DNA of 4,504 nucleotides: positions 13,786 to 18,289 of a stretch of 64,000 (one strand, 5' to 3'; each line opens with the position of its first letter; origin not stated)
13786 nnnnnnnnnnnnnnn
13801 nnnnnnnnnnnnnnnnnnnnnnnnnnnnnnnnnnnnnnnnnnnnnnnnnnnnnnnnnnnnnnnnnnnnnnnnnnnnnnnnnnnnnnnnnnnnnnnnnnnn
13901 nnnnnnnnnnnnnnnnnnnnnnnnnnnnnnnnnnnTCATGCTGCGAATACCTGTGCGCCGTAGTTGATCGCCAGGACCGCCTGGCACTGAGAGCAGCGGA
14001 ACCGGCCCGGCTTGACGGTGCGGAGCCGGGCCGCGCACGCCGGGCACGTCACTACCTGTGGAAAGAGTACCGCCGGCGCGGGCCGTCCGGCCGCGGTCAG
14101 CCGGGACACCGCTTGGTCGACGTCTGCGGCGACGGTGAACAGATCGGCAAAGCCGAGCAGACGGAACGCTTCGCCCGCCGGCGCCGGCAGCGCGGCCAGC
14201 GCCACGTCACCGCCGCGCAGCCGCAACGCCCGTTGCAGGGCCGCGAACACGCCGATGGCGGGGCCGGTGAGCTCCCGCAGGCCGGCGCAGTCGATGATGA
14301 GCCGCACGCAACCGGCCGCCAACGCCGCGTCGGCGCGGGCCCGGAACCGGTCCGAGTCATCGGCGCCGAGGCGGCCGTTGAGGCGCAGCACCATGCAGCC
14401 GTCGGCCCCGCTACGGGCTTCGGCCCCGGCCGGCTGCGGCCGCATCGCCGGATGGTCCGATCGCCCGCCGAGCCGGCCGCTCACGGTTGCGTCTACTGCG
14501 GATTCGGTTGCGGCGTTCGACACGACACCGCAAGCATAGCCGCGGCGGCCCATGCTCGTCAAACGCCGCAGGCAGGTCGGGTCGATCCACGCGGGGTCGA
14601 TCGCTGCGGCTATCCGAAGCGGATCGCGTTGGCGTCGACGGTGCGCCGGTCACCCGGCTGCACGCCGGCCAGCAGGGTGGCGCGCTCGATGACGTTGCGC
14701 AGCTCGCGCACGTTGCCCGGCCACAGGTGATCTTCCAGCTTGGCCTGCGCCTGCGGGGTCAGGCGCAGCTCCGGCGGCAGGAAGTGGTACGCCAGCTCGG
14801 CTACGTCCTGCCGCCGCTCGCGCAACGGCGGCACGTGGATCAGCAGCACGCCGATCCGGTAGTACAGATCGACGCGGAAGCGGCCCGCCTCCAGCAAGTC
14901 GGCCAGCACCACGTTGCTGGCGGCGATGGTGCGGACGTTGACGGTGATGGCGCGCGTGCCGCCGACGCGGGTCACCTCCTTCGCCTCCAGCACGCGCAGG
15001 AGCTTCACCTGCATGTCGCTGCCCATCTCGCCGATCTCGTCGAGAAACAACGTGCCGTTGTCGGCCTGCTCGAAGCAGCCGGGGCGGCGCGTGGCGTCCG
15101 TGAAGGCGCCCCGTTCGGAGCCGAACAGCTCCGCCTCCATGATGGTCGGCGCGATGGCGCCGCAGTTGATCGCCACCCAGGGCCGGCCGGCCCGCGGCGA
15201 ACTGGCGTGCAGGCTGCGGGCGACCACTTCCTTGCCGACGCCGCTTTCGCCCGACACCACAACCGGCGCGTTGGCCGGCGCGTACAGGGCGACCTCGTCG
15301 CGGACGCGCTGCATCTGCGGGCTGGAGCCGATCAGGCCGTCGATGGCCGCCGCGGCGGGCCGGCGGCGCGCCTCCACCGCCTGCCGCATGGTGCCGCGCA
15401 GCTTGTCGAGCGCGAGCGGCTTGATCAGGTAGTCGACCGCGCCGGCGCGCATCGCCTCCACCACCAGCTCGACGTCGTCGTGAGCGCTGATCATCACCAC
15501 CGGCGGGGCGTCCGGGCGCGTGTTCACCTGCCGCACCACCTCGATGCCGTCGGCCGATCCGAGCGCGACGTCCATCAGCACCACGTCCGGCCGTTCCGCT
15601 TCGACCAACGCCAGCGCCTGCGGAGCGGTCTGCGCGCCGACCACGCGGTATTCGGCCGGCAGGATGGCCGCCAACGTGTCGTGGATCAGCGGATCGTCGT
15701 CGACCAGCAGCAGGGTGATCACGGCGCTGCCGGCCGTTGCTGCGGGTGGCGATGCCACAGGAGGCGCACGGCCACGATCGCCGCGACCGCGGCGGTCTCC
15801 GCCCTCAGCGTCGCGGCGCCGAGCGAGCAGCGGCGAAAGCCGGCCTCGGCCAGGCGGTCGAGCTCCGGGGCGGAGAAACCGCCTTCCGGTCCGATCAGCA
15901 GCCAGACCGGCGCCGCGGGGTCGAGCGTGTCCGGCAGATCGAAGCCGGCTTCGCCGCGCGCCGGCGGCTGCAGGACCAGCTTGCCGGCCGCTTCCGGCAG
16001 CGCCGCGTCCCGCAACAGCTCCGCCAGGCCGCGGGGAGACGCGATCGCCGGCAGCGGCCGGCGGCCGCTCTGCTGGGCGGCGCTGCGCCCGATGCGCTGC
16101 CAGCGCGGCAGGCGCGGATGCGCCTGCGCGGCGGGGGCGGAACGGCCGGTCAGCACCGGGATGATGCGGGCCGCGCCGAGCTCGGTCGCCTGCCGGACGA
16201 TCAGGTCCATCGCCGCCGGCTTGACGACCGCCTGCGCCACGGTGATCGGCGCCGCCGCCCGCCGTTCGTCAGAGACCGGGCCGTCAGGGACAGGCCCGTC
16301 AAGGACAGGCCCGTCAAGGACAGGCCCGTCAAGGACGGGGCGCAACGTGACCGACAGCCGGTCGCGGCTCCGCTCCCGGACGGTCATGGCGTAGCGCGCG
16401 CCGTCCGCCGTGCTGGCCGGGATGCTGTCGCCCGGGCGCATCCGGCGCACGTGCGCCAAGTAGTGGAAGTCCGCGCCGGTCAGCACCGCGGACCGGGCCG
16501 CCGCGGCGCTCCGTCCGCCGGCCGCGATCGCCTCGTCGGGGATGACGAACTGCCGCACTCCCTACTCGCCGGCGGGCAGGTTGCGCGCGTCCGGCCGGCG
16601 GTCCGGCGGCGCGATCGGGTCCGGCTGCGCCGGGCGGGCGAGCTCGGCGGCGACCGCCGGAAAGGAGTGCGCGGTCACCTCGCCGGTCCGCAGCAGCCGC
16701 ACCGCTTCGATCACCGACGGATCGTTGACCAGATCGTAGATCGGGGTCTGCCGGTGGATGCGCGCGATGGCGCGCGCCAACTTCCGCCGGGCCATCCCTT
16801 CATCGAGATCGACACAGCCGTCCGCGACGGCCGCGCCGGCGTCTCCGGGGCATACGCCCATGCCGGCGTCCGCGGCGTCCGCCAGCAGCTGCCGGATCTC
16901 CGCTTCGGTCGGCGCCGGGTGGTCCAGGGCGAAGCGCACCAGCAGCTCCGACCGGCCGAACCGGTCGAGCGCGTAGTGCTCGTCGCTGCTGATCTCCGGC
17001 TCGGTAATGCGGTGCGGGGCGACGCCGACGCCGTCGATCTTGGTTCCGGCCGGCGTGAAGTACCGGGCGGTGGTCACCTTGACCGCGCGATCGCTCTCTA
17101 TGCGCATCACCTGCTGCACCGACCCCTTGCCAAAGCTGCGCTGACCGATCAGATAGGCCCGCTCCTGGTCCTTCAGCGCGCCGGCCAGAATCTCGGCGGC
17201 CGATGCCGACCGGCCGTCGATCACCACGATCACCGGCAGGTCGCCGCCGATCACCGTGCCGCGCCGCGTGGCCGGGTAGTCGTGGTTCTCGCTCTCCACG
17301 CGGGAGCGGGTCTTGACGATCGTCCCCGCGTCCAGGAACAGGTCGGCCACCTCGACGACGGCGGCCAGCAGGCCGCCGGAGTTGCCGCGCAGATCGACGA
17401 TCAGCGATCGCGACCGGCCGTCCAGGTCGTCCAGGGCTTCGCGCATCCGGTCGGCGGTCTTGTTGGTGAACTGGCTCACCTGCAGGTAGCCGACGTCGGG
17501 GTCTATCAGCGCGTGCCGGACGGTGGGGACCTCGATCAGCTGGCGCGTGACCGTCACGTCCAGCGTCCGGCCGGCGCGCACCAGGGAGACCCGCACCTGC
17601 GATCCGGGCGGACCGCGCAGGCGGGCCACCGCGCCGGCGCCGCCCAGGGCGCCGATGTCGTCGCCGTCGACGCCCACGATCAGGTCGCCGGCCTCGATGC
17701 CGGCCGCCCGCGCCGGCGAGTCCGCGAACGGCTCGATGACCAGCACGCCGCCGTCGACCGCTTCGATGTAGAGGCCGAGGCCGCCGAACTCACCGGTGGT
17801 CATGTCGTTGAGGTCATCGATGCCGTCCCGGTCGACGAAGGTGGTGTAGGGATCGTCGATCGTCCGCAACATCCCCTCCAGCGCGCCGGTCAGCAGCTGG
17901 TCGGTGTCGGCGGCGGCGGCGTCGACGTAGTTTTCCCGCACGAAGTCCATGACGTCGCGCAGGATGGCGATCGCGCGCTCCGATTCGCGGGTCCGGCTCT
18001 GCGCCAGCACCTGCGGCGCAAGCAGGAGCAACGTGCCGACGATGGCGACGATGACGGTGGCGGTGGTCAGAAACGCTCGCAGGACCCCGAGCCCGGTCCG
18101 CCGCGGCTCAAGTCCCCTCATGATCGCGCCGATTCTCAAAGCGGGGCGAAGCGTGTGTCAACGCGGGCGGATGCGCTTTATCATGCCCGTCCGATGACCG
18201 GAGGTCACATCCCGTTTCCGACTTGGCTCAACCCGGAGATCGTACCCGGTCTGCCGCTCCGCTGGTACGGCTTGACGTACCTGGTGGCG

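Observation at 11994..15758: Non-canonical psp-type envelope-stress operon: HTH-less sigma-54 activator, STAS/Zn-ribbon, YbjN-like, PspA, pseudo-receiver OmpR regulator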

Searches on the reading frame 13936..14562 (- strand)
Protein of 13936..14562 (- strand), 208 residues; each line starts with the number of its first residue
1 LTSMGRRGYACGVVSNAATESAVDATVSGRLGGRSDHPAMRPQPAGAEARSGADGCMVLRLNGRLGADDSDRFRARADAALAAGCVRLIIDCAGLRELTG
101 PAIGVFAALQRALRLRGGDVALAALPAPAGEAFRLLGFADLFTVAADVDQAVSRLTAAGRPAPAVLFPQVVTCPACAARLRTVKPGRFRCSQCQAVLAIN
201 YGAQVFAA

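Call 3: search_protein_families(library=pfam, proteins=[window:13936-14562:-], max_evalue=0.01)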
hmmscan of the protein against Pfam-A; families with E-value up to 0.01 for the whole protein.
window:13936-14562:- (208 aa): 4 families
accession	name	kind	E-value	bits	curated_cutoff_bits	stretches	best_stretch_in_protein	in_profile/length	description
PF01740.26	STAS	-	2.1e-11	43.9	22.6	1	53-151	7-106/106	STAS domain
PF13466.11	STAS_2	-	2.5e-09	37.6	29.2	1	59-138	1-79/80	STAS domain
PF12760.12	Zn_ribbon_IS1595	-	0.0006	20.2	25.4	1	165-195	13-45/46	Transposase zinc-ribbon domain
PF17283.8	Zn_ribbon_SprT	-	0.0011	19.4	28.1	1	172-198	6-35/38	SprT-like zinc ribbon domain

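Call 5: search_protein_families(library=ncbifam, proteins=[window:13936-14562:-], max_evalue=0.01)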
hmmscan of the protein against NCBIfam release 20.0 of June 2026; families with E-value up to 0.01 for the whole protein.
window:13936-14562:- (208 aa): 2 families
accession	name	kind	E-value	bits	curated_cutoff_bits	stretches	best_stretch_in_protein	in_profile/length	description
TIGR00377.1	ant_ant_sig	superfamily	2.8e-06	27.2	53.45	1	54-150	11-108/108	anti-sigma factor antagonist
TIGR02886.1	spore_II_AA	equivalog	0.0017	18.4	114.75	1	55-151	8-105/106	anti-sigma F factor antagonist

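Call 47: find_homologous_proteins(query=window:13939-14523:-)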
Query seq(195 aa) (195 aa): 35 proteins with E <= 0.001 among 8000 candidates.
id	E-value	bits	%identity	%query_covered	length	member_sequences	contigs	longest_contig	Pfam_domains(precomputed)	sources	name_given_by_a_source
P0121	4.0e-99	348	100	87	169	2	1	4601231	PF01740.27,PF13466.13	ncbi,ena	-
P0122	7.0e-97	341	84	100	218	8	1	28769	PF01740.27,PF13466.13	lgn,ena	-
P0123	3.1e-95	335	86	100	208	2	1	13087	PF01740.27,PF13466.13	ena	-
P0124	2.2e-84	300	78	100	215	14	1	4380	PF01740.27,PF13466.13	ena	-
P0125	4.9e-73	263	72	100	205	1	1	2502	PF01740.27,PF13466.13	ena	-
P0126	1.8e-72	261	72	100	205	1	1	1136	PF01740.27,PF13466.13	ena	-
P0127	3.1e-72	260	71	100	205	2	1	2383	PF01740.27,PF13466.13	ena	-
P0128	4.7e-70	253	73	93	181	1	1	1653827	PF01740.27,PF13466.13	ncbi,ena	-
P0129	8.4e-70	252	70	100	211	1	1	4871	PF01740.27,PF13466.13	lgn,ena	-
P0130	2.2e-64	235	75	79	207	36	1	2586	PF01740.27,PF13466.13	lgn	-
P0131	6.6e-63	230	66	89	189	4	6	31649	PF01740.27,PF13466.13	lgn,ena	-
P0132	1.6e-62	229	66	89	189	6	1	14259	PF01740.27,PF13466.13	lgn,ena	-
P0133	9.2e-55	203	62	83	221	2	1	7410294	PF01740.27,PF13466.13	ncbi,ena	-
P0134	6.7e-54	201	58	91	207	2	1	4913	PF01740.27,PF13466.13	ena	-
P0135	9.5e-54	200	55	91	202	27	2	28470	PF01740.27,PF13466.13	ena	-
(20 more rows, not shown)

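Call 54: predict_structure(alignment_id=A3)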
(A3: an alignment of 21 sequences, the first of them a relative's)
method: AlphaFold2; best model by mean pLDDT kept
length: 169 residues; sequences in the alignment: 21
mean_pLDDT: 76.8   pTM: 0.66
mean pLDDT of the five models: 76.8, 73.7, 70.4, 69.4, 68.6
residues with pLDDT >= 90: 47; 70-90: 78; 50-70: 24; < 50: 20
segments of 3 or more residues with pLDDT < 50: 1-7, 126-130, 162-169
pLDDT, mean of each block of 10 residues (from residue 1): 43 76 87 90 93 90 83 88 89 74 88 86 52 73 72 75 42
secondary structure, 60 per line:
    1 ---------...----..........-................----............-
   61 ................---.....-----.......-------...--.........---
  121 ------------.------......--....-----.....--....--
elements in order: E10-12 E17-26 H28-43 E48-59 H61-76 E80-84 H90-96 E104-106 H109-117 E140-145 E148-151 E157-161 E164-167

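Call 57: fold_search(model_id=the predicted structure, library=pdb)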
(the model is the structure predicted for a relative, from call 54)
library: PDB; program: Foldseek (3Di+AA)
matches with E <= 10: 1555; with E <= 0.001: 45
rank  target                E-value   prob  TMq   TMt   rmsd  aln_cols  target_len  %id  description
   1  1tid_B                3.5e-07  1.00  0.61  0.85   1.4       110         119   18  Crystal Structures of the ADP and ATP bound forms of the Bacillus Anti-sigma factor SpoIIAB in complex with the Anti-a (released 2004-06-15)
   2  1thn_B                4.5e-07  1.00  0.62  0.90   1.5       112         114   17  Crystal Structures of the ADP and ATP bound forms of the Bacillus Anti-sigma factor SpoIIAB in complex with the Anti-a (released 2004-06-15)
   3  1th8_B                6.3e-07  1.00  0.61  0.89   1.4       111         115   17  Crystal Structures of the ADP and ATP bound forms of the Bacillus Anti-sigma factor SpoIIAB in complex with the Anti-a (released 2004-06-15)
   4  1til_B                7.1e-07  1.00  0.61  0.87   1.5       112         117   18  Crystal Structures of the ADP and ATP bound forms of the Bacillus Anti-sigma factor SpoIIAB in complex with the Anti-a (released 2004-06-15)
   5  6m36_H                8.1e-07  1.00  0.55  0.89   1.7       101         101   16  The crystal structure of B. subtilis RsbV/RsbW complex in the monoclinic crystal form (released 2020-07-15)
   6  1tid_D                9.2e-07  1.00  0.61  0.86   1.4       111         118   18  Crystal Structures of the ADP and ATP bound forms of the Bacillus Anti-sigma factor SpoIIAB in complex with the Anti-a (released 2004-06-15)
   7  4hyl_A                1.3e-06  1.00  0.57  0.83   2.3       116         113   20  The crystal structure of an anti-sigma-factor antagonist from Haliangium ochraceum DSM 14365 (released 2012-11-28)
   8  6m36_B                1.6e-06  1.00  0.54  0.89   1.6        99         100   15  The crystal structure of B. subtilis RsbV/RsbW complex in the monoclinic crystal form (released 2020-07-15)
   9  4hyl_B                1.9e-06  1.00  0.57  0.81   1.9       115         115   22  The crystal structure of an anti-sigma-factor antagonist from Haliangium ochraceum DSM 14365 (released 2012-11-28)
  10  1h4x_A                2.3e-06  1.00  0.55  0.80   2.4       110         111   19  Structure of the Bacillus Cell Fate Determinant SpoIIAA in the Phosphorylated Form (released 2001-07-06)
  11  1vc1_A                3.1e-06  1.00  0.58  0.87   1.5       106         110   12  Crystal structure of the TM1442 protein from Thermotoga maritima, a homolog of the Bacillus subtilis general stress re (released 2004-09-28)
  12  1h4y_A                4.0e-06  1.00  0.58  0.82   2.2       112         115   19  Structure of the Anti-Sigma Factor Antagonist SpoIIAA in its Unphosphorylated Form (released 2001-07-06)
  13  6m36_D                4.6e-06  1.00  0.53  0.88   1.7        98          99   15  The crystal structure of B. subtilis RsbV/RsbW complex in the monoclinic crystal form (released 2020-07-15)
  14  6m36_F                4.9e-06  1.00  0.51  0.89   1.8        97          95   14  The crystal structure of B. subtilis RsbV/RsbW complex in the monoclinic crystal form (released 2020-07-15)
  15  1h4z                  6.3e-06  1.00  0.51  0.73   3.0       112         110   19  Structure of the Anti-Sigma Factor Antagonist SpoIIAA in its Unphosphorylated Form (released 2001-07-06)
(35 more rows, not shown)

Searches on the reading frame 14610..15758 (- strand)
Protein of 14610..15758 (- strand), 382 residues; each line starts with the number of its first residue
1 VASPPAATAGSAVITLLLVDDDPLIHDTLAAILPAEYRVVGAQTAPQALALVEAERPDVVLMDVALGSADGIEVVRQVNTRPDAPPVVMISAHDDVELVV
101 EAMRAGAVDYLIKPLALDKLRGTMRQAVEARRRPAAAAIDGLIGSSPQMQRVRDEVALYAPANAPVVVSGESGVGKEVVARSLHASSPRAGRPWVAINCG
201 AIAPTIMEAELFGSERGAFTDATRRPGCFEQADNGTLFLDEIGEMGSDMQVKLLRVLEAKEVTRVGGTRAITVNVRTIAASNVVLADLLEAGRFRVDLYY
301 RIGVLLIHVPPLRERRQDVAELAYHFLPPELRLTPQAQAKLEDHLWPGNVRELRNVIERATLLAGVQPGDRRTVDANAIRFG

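Call 3: search_protein_families(library=pfam, proteins=[window:14610-15758:-], max_evalue=0.01)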
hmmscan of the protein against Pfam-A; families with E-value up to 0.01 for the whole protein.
window:14610-15758:- (382 aa): 9 families
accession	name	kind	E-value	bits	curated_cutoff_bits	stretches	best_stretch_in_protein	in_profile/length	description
PF00158.32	Sigma54_activat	-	2e-60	203.7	20.2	1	142-307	1-167/168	Sigma-54 interaction domain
PF00072.30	Response_reg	-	9.9e-27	93.8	30.2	1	17-122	2-108/111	Response regulator receiver domain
PF14532.12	Sigma54_activ_2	-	1.6e-19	71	25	1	143-312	1-138/138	Sigma-54 interaction domain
PF25601.1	AAA_lid_14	-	8.4e-14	51.6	27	1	313-365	1-61/87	AAA+ ATPase lid domain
PF07724.20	AAA_2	-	3.3e-06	27.7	27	1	166-331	6-159/166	AAA domain (Cdc48 subfamily)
PF07728.20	AAA_5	-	6.7e-06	26.6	22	1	166-283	2-123/139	AAA domain (dynein-related subfamily)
PF01078.27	Mg_chelatase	-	0.00011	22.1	20.3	1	223-282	96-157/207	Magnesium chelatase, subunit ChlI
PF13191.12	AAA_16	-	0.00063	20.7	32.6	1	143-204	3-65/167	AAA ATPase domain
PF00004.35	AAA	-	0.00068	20.5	21.2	1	167-294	2-123/131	ATPase family associated with various cellular activities (AAA)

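Call 5: search_protein_families(library=ncbifam, proteins=[window:14610-15758:-], max_evalue=0.01)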
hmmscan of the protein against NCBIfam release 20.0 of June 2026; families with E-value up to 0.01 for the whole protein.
window:14610-15758:- (382 aa): 119 families (the best 25 are shown)
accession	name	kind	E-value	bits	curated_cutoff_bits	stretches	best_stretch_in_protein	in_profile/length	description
TIGR01818.1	ntrC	equivalog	2.7e-97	326.5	558.6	1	17-368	2-371/463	nitrogen regulation protein NR(I)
NF007689.0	PRK10365.1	equivalog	4.6e-96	322.3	760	1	14-363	6-371/441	sigma-54-dependent response regulator transcription factor ZraR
NF008469.0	PRK11361.1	equivalog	8.6e-94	314.8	714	1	13-363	4-375/461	acetoacetate metabolism transcriptional regulator AtoC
NF051870.1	NAssimRespRegNtrX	equivalog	4e-92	309.5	600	1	16-370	4-374/452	nitrogen assimilation response regulator NtrX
TIGR02915.1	PEP_resp_reg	equivalog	4.8e-89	299.2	502.6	1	16-365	1-373/445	PEP-CTERM-box response regulator transcription factor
NF041946.1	LuxO_transreg_Vib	equivalog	4.3e-84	282.9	800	1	42-363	26-365/463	quorum-sensing sigma-54 dependent transcriptional regulator LuxO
TIGR01817.1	nifA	equivalog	1.2e-83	281.7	528.85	1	125-364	181-428/534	nif-specific transcriptional activator NifA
NF003451.0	PRK05022.1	equivalog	6.9e-82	275.8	476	1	101-369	152-428/512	nitric oxide reductase transcriptional regulator NorR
TIGR02329.1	propionate_PrpR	equivalog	1.2e-81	275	499.2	1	99-370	195-456/526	propionate catabolism operon regulatory protein PrpR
NF011953.0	PRK15424.1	equivalog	2.5e-80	270.6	703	1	126-371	206-472/538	propionate catabolism operon regulatory protein PrpR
NF008176.1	PRK10923.1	equivalog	1.5e-78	264.5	620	1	17-366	7-373/469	nitrogen regulation protein NR(I)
NF011695.0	PRK15115.1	equivalog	2.3e-78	264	763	1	14-363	7-367/445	two-component system response regulator GlrR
NF050807.1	TransRegFlbDCaul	equivalog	1.4e-76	258.2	750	1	38-367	26-354/454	sigma-54-dependent transcriptional regulator FlbD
NF038308.1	RNA_repair_RtcR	equivalog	4.3e-74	250.3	650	1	108-374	148-432/530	RNA repair transcriptional activator RtcR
NF041552.1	TF_PrdR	equivalog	1.7e-72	244.6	795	1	133-363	260-499/577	sigma-54 dependent transcriptional regulator PrdR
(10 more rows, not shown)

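Call 66: search_solved_structures(query=window:14610-15722:-, max_evalue=1e-20, show_alignments=0)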
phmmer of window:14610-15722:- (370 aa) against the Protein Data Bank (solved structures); distinct sequences matched with E-value up to 1e-20: 35.
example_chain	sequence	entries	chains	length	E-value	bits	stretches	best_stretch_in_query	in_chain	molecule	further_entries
4l4u_A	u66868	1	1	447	9.1e-81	275.5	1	3-353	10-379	Transcriptional regulator (NtrC family)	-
1ny5_A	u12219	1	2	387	4.3e-80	273.2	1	4-353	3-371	transcriptional regulator (NtrC family)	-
5ep0_A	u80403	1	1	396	6.6e-71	243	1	24-351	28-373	Putative repressor protein luxO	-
3dzd_A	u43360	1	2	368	6.9e-71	243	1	4-352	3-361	Transcriptional regulator (NtrC family)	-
1ojl_A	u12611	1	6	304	5.2e-68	233.5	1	130-354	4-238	TRANSCRIPTIONAL REGULATORY PROTEIN ZRAR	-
9qq6_C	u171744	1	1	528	1.9e-65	225.1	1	128-352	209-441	Nif-specific regulatory protein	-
5m7n_A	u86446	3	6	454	5.7e-64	220.2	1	4-363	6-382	Nitrogen assimilation regulatory protein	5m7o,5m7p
1ny6_A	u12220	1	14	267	6.3e-64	220.1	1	113-353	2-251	transcriptional regulator (NtrC family)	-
4ly6_A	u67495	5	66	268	7.3e-64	219.9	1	117-353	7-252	Transcriptional regulator (NtrC family)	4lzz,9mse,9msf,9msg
3m0e_A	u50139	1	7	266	7.5e-63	216.5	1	125-353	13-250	Transcriptional regulator (NtrC family)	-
6iy8_A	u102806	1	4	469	1.8e-59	205.5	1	131-353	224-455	Positive regulator CapR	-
6jdi_A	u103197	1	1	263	4.8e-58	200.7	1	124-351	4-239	Nitrogen assimilation regulatory protein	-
8pb9_D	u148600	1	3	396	8.6e-58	199.9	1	56-351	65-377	Transcriptional regulator FleQ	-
8p53_C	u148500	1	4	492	1.6e-57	199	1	58-351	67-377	Transcriptional regulator FleQ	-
7ejw_C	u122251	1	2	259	2.3e-57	198.5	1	124-351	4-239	Transcriptional regulator FleQ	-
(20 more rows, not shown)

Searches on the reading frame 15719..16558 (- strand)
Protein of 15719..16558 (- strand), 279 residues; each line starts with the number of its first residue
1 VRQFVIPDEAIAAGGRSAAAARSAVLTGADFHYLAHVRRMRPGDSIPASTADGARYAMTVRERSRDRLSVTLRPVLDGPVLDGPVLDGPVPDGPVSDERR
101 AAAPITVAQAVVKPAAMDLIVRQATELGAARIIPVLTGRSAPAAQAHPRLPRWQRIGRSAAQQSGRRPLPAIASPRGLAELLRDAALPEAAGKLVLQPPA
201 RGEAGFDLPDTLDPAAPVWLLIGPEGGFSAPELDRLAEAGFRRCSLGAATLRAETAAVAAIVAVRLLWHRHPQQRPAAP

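Call 3: search_protein_families(library=pfam, proteins=[window:15719-16558:-], max_evalue=0.01)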
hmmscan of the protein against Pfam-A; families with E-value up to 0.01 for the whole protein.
window:15719-16558:- (279 aa): 2 families
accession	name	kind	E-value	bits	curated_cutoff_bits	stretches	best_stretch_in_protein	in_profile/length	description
PF04452.19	Methyltrans_RNA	-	1.2e-39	136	23.9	1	103-264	5-164/165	RNA methyltransferase domain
PF20260.4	PUA_4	-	4.9e-07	30.2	23.9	1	26-71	1-46/48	RNA methyltransferase PUA domain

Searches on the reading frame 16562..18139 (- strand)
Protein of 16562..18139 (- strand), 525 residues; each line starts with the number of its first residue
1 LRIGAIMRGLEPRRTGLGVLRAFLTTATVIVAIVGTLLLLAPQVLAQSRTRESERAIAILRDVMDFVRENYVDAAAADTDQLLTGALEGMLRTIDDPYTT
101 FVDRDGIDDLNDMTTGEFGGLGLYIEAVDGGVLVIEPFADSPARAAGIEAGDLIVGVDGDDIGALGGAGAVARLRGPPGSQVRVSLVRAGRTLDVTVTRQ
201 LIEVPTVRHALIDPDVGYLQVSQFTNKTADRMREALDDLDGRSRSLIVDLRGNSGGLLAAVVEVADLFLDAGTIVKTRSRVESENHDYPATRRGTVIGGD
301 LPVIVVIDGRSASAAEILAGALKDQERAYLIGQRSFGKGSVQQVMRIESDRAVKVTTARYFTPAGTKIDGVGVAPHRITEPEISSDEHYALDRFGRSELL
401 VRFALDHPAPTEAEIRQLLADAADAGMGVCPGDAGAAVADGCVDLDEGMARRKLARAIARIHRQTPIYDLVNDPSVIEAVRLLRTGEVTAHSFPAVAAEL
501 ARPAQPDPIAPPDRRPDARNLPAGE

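Call 3: search_protein_families(library=pfam, proteins=[window:16562-18139:-], max_evalue=0.01)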
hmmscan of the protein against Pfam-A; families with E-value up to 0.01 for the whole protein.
window:16562-18139:- (525 aa): 5 families
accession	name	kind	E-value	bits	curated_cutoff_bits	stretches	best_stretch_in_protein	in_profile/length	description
PF03572.23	Peptidase_S41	-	7.2e-49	166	24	1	215-376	1-162/165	Peptidase family S41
PF13180.12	PDZ_2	-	1.6e-11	44.8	27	1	119-198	1-79/80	PDZ domain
PF22694.1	CtpB_N-like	-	1.2e-08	35.7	27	1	51-105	32-84/85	Activating protease CtpB N-terminal domain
PF17820.7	PDZ_6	-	3.8e-08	33.4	27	1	139-188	7-54/54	PDZ domain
PF00595.29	PDZ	-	9.4e-07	29.6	23.2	1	119-184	10-78/81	PDZ domain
